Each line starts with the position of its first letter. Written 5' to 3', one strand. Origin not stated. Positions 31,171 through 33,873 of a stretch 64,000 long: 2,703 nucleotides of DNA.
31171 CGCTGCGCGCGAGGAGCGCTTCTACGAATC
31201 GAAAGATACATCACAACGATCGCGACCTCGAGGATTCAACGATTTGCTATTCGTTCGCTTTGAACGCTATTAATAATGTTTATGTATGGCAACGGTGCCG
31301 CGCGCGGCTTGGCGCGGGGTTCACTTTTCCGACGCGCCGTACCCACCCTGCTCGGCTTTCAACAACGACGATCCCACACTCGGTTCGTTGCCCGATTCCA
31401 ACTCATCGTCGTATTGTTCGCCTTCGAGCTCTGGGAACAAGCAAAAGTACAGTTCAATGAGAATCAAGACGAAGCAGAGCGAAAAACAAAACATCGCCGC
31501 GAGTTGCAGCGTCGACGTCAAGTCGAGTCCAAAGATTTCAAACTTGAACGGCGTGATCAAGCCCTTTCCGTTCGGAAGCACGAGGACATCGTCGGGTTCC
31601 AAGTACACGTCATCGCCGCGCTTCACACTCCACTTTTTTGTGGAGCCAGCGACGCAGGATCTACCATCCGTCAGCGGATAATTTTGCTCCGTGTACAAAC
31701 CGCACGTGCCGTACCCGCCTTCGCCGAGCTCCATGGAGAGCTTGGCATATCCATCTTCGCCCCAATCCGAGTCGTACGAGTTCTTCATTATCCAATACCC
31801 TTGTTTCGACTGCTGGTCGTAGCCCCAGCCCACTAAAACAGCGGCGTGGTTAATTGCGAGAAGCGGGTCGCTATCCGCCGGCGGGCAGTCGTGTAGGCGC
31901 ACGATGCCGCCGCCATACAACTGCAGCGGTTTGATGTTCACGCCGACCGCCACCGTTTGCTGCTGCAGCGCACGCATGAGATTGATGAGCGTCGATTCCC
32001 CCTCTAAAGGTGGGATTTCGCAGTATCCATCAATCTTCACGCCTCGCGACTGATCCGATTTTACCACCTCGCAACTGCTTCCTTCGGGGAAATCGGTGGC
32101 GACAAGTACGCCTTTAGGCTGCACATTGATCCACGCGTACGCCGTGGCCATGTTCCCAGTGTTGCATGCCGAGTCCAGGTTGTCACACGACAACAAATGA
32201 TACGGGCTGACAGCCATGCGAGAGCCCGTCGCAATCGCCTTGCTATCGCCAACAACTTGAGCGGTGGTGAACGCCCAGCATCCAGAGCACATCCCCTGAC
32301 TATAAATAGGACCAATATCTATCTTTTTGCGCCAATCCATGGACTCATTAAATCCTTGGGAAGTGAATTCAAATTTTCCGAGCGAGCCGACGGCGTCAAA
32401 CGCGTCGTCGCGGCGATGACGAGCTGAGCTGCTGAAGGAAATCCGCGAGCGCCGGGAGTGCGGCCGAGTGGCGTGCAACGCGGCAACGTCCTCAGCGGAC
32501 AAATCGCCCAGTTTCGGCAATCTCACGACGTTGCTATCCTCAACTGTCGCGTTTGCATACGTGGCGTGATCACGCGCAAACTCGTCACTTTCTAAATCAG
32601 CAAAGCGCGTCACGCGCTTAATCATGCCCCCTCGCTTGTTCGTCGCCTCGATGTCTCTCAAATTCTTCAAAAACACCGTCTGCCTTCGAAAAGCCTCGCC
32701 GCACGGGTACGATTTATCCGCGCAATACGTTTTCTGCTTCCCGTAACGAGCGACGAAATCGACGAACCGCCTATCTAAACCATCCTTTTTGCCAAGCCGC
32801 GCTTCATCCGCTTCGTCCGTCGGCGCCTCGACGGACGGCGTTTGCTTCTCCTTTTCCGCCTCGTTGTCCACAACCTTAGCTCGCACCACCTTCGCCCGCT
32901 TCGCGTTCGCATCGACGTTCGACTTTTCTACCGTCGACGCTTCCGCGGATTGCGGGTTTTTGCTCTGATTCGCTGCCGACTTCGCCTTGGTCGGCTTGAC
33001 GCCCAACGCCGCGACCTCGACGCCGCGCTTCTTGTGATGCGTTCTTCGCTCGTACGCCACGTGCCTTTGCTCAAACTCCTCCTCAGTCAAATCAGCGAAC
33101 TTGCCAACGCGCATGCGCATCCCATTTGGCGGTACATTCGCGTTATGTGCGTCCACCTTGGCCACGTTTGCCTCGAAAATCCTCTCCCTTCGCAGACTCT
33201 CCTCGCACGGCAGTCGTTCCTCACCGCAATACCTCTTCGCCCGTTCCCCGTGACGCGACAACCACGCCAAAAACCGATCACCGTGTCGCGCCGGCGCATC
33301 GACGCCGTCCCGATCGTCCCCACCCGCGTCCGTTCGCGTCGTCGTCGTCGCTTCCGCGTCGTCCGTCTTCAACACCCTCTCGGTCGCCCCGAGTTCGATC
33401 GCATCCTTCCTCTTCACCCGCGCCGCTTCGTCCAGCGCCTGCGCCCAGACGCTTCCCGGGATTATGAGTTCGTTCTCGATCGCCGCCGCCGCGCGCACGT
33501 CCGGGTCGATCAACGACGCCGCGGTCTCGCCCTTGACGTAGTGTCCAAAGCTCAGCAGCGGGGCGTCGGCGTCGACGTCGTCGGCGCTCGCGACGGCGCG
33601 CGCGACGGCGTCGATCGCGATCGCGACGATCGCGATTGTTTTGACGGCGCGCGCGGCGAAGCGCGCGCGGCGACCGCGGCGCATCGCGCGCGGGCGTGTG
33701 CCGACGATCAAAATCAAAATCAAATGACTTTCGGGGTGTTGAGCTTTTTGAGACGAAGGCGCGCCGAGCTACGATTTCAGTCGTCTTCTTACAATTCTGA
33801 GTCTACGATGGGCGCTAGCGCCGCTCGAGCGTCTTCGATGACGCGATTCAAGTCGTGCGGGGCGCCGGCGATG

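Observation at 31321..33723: Membrane-anchored papain-like protease with a duplicated I29 propeptide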

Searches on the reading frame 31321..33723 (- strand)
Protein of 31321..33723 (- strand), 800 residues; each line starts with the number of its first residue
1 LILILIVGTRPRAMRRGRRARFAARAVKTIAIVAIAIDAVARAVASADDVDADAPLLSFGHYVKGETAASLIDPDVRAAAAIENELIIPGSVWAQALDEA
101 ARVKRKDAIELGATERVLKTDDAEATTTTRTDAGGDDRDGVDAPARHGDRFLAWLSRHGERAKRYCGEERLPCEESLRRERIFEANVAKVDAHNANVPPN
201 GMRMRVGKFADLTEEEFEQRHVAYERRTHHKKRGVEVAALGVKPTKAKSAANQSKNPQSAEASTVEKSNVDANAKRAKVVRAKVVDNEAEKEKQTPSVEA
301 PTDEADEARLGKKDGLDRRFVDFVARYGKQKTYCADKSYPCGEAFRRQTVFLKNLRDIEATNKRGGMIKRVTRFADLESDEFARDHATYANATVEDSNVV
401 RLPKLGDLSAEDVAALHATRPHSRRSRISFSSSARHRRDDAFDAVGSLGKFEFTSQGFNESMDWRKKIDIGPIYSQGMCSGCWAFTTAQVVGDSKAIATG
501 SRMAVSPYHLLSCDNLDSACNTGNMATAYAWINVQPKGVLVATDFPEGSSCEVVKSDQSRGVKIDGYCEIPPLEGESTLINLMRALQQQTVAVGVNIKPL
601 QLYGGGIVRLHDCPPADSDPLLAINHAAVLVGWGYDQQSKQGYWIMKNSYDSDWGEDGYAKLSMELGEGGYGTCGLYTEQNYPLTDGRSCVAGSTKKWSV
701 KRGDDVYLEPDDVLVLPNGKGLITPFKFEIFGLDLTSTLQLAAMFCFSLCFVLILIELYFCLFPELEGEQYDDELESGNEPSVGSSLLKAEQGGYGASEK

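Call 3: search_protein_families(library=pfam, proteins=[window:31321-33723:-], max_evalue=10)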
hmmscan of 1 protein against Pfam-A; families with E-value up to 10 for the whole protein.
window:31321-33723:- (800 aa): 3 families
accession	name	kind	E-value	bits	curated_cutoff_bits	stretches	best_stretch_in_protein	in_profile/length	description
PF00112.29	Peptidase_C1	-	8e-38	131.1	20.7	1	459-683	2-219/220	Papain family cysteine protease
PF08246.17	Inhibitor_I29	-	7.4e-18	65.1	24.4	2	152-217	2-59/59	Cathepsin propeptide inhibitor domain (I29)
PF03051.21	Peptidase_C1_2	-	0.57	9.4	22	1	624-663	359-398/438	Peptidase C1-like family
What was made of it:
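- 31675..32349 (-): Peptidase_C1 (papain-family) catalytic domain, residues 446-670. Gln463, Cys469 (32278-32280), His613 (31846-31848) and Asn635 (31780-31782) are present. The six Cys of the three canonical papain disulfides are present. Tyr replaces papain Trp177. Pfam PF00112, 131 bits (call 3).
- On Papain family, MEROPS C1A / Pfam PF00112: 131.1 bits against a cut-off of 20.7, E=8e-38, covering profile positions 2-219 of 220 (call 3).
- On Salarin-type multi-I29 inhibitors: A catalytic domain is present in the same polypeptide (call 3).
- Checked: Pfam finds Peptidase_C1 at ORF residues 459-683 (E=8e-38, 131 bits against a cut-off of 20.7) and Inhibitor_I29 with two stretches (call 3).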

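Call 4: search_protein_families(library=ncbifam, proteins=[window:31321-33723:-], max_evalue=1)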
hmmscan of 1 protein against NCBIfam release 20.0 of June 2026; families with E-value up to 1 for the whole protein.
window:31321-33723:- (800 aa): 0 families
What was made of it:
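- Tried and rejected: NCBIfam gave no hit (call 4).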

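Call 7: find_homologous_proteins(query=window:31324-33684:-, max_evalue=0.00001)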
Query seq(787 aa) (787 aa): 26 proteins with E <= 0.00001 among 8000 candidates.
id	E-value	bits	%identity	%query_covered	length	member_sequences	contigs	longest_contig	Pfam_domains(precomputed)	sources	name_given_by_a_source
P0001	0.0e+0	1793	100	100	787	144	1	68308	PF00112.30,PF08246.18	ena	-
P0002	0.0e+0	1016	61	95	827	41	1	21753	PF00112.30,PF08246.18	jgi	-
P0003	0.0e+0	1013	61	100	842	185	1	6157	PF00112.30,PF08246.18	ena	-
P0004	3.3e-298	1009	60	100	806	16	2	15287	PF00112.30,PF08246.18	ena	-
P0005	2.9e-271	920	74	67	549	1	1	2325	PF00112.30,PF08246.18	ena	-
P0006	7.9e-268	909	63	83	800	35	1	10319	PF00112.30,PF08246.18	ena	-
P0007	4.6e-257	873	59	83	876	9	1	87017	PF00112.30,PF08246.18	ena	-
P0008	7.9e-256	869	59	83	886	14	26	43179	PF00112.30,PF08246.18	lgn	-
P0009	1.2e-254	865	59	83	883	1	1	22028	PF00112.30,PF08246.18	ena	-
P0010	2.0e-254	865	60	83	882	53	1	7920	PF00112.30,PF08246.18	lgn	-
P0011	2.1e-254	865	59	83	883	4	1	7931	PF00112.30,PF08246.18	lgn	-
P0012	7.9e-244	830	92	47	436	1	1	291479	PF08246.18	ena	-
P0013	1.9e-240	818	60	79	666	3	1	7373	PF00112.30,PF08246.18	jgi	-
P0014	3.4e-240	818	61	76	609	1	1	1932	PF00112.30,PF08246.18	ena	-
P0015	1.7e-234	799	70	63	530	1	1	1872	PF00112.30,PF08246.18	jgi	jgi:C1A family cysteine protease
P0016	2.0e-208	713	69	57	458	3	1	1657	PF00112.30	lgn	-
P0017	2.0e-181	623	71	49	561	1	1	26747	PF00112.30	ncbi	ncbi:hypothetical protein BE221DRAFT_195626, partial [Ostreococcus tauri]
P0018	1.6e-163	564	57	41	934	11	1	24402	PF00112.30,PF08246.18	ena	-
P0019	5.4e-142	493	60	40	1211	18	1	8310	PF00112.30,PF08246.18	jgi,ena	-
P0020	1.0e-137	479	58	42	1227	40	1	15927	PF00112.30,PF08246.18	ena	-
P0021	2.2e-137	478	60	40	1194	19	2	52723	PF00112.30,PF08246.18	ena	-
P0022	2.6e-135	471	52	47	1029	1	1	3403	PF00112.30,PF08246.18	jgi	jgi:C1A family cysteine protease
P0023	2.6e-135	471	53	47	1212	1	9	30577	PF00112.30,PF08246.18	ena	-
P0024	2.6e-135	471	53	47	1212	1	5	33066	PF00112.30,PF08246.18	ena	-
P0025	2.7e-135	471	53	47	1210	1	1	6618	PF00112.30,PF08246.18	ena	-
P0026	5.1e-135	470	53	47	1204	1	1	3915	PF00112.30,PF08246.18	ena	-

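Call 10: find_encoding_contigs(protein=P0001, flank=3000, max_places=3)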
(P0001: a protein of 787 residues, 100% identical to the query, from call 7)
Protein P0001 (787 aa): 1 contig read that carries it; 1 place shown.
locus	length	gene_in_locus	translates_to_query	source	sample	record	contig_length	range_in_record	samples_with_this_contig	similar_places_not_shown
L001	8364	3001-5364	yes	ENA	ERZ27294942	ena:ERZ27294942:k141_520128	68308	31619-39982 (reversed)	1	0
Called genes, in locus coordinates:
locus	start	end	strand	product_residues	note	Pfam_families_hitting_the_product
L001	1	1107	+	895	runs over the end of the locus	PF22600:MTPAP-like_central, PF26180:PAP-OAS1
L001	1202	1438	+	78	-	-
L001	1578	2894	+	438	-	PF04124:Dor1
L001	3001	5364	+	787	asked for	PF08246:Inhibitor_I29, PF00112:Peptidase_C1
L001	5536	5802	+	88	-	PF02597:ThiS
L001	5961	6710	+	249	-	PF04117:Mpv17_PMP22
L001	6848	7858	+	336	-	-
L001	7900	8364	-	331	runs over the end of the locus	PF05347:Complex1_LYR (weak), PF20263:LYRM2-like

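Call 15: search_solved_structures(query=window:31321-33684:-, max_evalue=1e-10, show_alignments=2)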
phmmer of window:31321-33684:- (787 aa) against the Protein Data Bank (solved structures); distinct sequences matched with E-value up to 1e-10: 127 (the best 60 are shown).
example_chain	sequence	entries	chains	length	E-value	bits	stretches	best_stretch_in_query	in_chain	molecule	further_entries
8zlq_A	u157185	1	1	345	1e-28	103.4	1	445-673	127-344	Triticain alpha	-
2fo5_A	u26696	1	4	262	5.8e-27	97.6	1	447-671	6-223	Cysteine proteinase EP-B 2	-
1yal_A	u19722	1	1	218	1.3e-26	96.4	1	447-671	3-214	CHYMOPAPAIN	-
1pci_A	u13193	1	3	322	4.3e-26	94.7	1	445-671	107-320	PROCARICAIN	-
3f75_A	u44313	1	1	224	5.5e-26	94.4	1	448-671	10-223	Cathepsin L Protease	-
2b1m_A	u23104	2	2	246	1.3e-25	93.1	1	447-674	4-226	SPE31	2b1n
8v57_A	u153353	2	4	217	2.4e-25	92.3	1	447-663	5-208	Cathepsin K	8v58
1ppo_A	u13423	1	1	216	2.5e-25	92.2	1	447-671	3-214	PROTEASE OMEGA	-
5t6u_A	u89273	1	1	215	3.1e-25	91.9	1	447-663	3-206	Cathepsin K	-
6bki_A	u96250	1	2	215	3.2e-25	91.8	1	447-663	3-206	Cathepsin K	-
1meg_A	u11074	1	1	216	3.3e-25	91.8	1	447-671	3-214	CARICAIN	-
8r78_A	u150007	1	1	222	3.9e-25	91.6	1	447-675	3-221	Ficin 3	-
5ef4_A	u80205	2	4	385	3.9e-25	91.6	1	447-673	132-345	Cysteine protease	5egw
1s4v_A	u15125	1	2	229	6e-25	90.9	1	448-674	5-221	cysteine endopeptidase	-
4yyq_A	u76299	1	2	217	1.8e-24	89.3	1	447-670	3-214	Ficin isoform A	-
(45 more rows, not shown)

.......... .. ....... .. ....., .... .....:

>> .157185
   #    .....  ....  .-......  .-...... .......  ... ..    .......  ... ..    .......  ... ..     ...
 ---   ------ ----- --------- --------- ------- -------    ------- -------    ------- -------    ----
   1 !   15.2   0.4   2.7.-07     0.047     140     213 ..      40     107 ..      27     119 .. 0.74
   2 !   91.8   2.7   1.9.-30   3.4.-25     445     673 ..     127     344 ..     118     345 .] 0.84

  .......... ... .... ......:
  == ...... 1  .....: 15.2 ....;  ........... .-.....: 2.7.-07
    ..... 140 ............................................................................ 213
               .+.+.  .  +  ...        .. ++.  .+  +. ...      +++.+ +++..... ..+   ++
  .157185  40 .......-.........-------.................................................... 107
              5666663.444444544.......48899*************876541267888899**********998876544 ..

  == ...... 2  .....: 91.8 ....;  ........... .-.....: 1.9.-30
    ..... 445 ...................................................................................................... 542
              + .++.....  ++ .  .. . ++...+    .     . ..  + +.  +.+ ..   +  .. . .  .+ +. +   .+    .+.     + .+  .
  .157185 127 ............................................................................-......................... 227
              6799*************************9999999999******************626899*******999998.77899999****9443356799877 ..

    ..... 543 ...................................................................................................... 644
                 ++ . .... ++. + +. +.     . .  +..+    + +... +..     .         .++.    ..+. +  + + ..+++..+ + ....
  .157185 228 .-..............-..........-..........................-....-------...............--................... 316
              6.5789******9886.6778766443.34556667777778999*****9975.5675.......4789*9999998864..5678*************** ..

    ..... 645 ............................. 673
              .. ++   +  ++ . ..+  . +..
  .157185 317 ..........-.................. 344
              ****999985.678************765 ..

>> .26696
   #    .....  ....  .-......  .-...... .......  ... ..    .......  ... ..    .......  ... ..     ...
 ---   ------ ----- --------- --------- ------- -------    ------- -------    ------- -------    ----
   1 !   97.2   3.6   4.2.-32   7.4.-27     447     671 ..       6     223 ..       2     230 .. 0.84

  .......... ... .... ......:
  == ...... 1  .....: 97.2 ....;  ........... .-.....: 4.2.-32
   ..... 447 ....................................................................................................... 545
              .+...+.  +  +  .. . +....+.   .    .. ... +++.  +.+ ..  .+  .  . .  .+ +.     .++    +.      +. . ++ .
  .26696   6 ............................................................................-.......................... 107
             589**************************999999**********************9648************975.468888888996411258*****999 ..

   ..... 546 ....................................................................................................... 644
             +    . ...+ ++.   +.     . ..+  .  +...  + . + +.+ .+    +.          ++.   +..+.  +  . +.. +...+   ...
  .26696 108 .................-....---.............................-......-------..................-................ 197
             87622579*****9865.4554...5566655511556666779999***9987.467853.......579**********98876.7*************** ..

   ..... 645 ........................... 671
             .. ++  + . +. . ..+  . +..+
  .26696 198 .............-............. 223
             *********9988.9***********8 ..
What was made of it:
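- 31675..32349 (-): PDB sequence hits to plant papain-like proteases at E=1e-28 (call 15).
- On Papain family, MEROPS C1A / Pfam PF00112: See also the motif alignment to triticain and EP-B2 (call 15).
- The nearest solved structures are plant papain-like proteases (call 15).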

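Call 23: predict_structure(alignment_id=A1)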
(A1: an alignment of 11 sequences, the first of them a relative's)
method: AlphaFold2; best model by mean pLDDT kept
length: 787 residues; sequences in the alignment: 11
mean_pLDDT: 42.5   pTM: 0.25
mean pLDDT of the five models: 42.5, 42.2, 41.9, 40.6, 38.9
residues with pLDDT >= 90: 5; 70-90: 118; 50-70: 101; < 50: 563
segments of 3 or more residues with pLDDT < 50: 1-39, 46-48, 93-130, 209-300, 354-356, 370-621, 635-645, 653-731, 751-787
pLDDT, mean of each block of 10 residues (from residue 1): 44 47 39 38 51 64 63 55 59 45 28 27 31 79 81 80 87 85 70 80 64 37 26 29 26 28 27 26 29 30 82 85 85 89 76 56 68 31 25 29 28 23 24 22 28 27 21 24 24 22 23 25 27 27 26 26 34 28 27 25 28 39 51 47 50 45 45 34 38 30 24 27 42 56 61 36 30 31 26
secondary structure, 60 per line:
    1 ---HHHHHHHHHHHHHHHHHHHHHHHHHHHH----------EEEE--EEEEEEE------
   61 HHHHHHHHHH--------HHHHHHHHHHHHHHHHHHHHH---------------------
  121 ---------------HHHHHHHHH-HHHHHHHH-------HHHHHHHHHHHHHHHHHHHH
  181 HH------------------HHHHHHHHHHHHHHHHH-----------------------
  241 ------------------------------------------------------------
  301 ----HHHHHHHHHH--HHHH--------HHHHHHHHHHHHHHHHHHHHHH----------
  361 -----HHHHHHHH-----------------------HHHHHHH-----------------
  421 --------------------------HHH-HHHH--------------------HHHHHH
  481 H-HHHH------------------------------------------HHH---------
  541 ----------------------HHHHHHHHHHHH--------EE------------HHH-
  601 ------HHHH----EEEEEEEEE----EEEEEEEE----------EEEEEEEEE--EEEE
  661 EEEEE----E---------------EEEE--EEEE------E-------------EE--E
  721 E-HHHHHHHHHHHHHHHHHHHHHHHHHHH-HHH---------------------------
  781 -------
elements in order (helices of 4 or more, strands of 3 or more residues): H4-31 E42-45 E48-54 H61-70 H79-99 H136-144 H146-153 H161-182 H201-217 H305-314 H317-320 H329-350 H366-373 H397-403 H451-454 H475-481 H483-486 H563-574 H607-610 E615-623 E628-635 E646-654 E657-665 E686-689 E692-695 H723-749
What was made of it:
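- Tried and rejected: Full-length AF2 with the 11-sequence family alignment gave a useless model (pLDDT 42.5, catalytic domain below 50; call 23).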

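Call 29: search_protein_representatives(alignment_id=A1)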
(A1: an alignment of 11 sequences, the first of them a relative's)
Query: 11 sequences, 838 profile positions. Proteins with E-value up to 0.001 (for the whole library): 23092; up to 1e-10: 7423; up to 1e-30: 145. The best 150 are listed.
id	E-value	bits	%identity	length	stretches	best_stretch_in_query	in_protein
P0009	0.0e+00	1229.8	-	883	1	1-837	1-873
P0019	0.0e+00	1035.8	-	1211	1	66-837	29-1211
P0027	7.0e-256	868.5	-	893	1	141-804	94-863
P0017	1.2e-224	765.2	-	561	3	611-829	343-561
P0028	5.2e-200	683.7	-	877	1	110-836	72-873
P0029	3.7e-192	657.7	-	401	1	451-797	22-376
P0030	2.6e-121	423.4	-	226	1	496-674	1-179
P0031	3.3e-116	406.4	-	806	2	309-588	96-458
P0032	1.7e-115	404.1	-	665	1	324-745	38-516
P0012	1.5e-111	391.1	-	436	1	4-473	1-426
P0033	3.1e-102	360.3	-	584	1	4-431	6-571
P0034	6.8e-94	332.6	-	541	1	385-744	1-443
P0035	1.4e-91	325.0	-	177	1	644-803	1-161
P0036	1.6e-65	238.8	-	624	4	484-687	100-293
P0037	2.8e-65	238.0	-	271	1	698-812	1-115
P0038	6.6e-65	236.8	-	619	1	315-736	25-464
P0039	4.4e-61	224.1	-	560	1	308-731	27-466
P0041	6.3e-59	217.0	-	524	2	495-736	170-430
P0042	8.5e-59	216.5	-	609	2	461-722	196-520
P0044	1.7e-56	208.9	-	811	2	504-719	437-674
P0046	2.5e-55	205.1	-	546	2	490-729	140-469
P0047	2.6e-55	205.0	-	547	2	329-587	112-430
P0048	1.5e-53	199.2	-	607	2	431-718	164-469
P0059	6.1e-44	167.4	-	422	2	504-729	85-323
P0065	1.3e-40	156.3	-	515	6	172-238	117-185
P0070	2.7e-38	148.7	-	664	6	176-229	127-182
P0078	1.3e-36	143.1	-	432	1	475-718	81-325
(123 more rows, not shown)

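Call 31: list_cluster_members(proteins=[P0001, P0028, P0031, P0032, P0038, P0039, P0042, P0044, P0046, P0048])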
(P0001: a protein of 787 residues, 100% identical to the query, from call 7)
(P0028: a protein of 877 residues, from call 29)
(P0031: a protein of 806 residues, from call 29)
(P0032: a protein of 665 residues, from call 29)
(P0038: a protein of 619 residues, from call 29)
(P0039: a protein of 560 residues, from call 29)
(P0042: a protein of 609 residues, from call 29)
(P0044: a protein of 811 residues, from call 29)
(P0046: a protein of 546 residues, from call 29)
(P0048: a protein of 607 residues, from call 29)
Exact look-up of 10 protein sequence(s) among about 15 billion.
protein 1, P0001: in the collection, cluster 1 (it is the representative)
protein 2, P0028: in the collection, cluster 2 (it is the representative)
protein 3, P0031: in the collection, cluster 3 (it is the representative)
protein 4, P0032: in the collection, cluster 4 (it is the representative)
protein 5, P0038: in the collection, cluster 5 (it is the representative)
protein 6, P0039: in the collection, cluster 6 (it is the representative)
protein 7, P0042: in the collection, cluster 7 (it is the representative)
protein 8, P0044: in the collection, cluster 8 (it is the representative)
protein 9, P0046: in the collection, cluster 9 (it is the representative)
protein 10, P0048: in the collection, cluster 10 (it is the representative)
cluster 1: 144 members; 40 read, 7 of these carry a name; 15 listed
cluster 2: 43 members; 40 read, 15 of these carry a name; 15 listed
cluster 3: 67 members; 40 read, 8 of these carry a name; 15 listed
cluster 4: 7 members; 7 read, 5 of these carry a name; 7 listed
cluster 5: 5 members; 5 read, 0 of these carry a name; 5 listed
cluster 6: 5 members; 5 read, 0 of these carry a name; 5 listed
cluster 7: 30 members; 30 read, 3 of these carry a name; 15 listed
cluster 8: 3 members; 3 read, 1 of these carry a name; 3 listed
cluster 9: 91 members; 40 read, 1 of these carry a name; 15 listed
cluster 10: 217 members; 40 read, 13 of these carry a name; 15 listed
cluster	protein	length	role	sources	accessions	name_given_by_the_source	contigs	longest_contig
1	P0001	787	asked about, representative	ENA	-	-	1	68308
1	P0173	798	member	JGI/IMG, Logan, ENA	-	C1A family cysteine protease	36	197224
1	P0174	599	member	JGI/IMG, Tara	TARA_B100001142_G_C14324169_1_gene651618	C1A family cysteine protease | strand:- start:436 stop:2235 length:1800 start_codon:yes stop_codon:yes gene_type:complete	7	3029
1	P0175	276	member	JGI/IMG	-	hypothetical protein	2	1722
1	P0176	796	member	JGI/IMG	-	C1A family cysteine protease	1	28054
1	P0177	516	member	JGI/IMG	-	hypothetical protein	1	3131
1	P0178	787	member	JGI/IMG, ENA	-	C1A family cysteine protease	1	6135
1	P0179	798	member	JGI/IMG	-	C1A family cysteine protease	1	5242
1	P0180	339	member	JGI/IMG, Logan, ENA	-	-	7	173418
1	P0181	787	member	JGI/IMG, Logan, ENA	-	-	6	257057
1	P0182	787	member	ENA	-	-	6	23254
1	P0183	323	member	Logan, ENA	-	-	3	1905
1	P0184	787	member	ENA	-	-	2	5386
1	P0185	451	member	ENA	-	-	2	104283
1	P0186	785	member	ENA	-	-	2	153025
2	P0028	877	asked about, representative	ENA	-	-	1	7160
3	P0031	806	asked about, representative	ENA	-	-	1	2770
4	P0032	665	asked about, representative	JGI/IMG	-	hypothetical protein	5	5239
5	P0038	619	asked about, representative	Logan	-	-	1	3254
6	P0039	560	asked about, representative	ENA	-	-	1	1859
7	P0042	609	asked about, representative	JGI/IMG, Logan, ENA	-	-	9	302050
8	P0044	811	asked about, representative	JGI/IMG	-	C1A family cysteine protease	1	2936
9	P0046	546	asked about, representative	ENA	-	-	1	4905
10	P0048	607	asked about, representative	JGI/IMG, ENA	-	-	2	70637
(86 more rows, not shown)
